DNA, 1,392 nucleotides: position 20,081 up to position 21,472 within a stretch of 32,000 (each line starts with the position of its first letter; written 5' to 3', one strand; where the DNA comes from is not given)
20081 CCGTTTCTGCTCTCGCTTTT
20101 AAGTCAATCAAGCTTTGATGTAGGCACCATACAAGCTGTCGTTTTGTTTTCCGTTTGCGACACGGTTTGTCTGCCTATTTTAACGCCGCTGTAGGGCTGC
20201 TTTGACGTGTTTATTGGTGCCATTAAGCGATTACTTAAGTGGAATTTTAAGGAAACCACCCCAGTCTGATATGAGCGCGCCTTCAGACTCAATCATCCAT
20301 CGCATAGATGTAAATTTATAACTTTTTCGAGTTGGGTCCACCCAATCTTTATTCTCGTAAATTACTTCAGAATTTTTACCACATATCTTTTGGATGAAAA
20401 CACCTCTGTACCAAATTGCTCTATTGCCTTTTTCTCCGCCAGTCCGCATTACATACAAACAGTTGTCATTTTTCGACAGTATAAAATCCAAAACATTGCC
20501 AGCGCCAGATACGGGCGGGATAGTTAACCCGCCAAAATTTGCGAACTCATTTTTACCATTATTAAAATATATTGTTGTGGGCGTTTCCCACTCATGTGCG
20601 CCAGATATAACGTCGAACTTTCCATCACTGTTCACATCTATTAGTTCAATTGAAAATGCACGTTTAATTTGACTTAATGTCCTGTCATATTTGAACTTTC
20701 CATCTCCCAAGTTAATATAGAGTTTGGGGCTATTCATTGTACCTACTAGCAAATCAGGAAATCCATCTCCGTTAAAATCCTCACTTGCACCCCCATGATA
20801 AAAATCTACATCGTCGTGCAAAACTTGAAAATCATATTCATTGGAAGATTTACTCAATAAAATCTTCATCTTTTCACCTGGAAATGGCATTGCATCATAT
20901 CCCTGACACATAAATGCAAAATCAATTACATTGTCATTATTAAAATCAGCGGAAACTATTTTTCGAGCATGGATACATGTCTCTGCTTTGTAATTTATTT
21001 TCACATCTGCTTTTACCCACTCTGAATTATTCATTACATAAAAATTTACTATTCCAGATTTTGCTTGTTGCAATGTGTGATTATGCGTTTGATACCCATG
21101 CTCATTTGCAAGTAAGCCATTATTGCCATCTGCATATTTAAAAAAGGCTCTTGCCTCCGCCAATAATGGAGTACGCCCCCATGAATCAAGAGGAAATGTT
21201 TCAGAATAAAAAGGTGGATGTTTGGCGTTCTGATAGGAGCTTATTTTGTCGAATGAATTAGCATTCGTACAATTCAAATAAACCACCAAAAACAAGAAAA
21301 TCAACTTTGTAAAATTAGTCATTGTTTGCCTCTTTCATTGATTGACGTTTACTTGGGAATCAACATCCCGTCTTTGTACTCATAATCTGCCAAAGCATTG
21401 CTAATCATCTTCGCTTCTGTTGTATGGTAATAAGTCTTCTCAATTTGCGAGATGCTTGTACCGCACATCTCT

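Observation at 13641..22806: Low-GC 9.2-kb integrative island inserted in the 3' end of guaA, bounded by a repeat that re-encodes IEWE-stop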

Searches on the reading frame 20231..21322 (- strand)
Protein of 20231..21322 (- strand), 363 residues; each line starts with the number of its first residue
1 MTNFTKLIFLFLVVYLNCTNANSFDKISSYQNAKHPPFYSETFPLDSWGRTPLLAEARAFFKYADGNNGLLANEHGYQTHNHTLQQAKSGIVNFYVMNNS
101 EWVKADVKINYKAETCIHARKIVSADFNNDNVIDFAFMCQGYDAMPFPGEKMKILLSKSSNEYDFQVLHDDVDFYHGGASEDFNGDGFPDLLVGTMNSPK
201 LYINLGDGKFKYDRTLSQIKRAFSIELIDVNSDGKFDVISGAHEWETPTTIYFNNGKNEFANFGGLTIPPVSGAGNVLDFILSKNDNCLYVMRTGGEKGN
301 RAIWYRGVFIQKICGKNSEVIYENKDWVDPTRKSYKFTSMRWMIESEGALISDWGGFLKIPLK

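Call 7: search_protein_families(library=pfam, proteins=[window:20231-21322:-], max_evalue=0.01)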
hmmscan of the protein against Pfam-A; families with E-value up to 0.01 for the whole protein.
window:20231-21322:- (363 aa): 2 families
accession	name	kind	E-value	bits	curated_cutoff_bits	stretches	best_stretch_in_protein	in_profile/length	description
PF13517.12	FG-GAP_3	-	1.4e-16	61.3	26.9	1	182-239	1-60/61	FG-GAP-like repeat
PF01839.29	FG-GAP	-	2.7e-10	40.4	22.1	1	177-198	4-25/37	FG-GAP repeat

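Call 8: search_protein_families(library=phrogs, proteins=[window:20231-21322:-], max_evalue=0.01)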
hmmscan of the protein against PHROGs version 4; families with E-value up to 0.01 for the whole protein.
window:20231-21322:- (363 aa): 0 families

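Call 57: search_protein_families(library=ncbifam, proteins=[window:20231-21322:-], max_evalue=0.01)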
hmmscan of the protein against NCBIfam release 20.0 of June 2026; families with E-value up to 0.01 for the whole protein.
window:20231-21322:- (363 aa): 1 family
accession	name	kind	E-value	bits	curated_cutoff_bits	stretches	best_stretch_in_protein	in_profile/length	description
NF047539.1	XAC2610_fam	domain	1.9e-05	25.1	35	0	181-219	4-49/89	XAC2610-related protein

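Call 58: search_protein_families(library=padloc, proteins=[window:20231-21322:-], max_evalue=0.01)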
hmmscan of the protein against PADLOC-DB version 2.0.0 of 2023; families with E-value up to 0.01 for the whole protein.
window:20231-21322:- (363 aa): 0 families
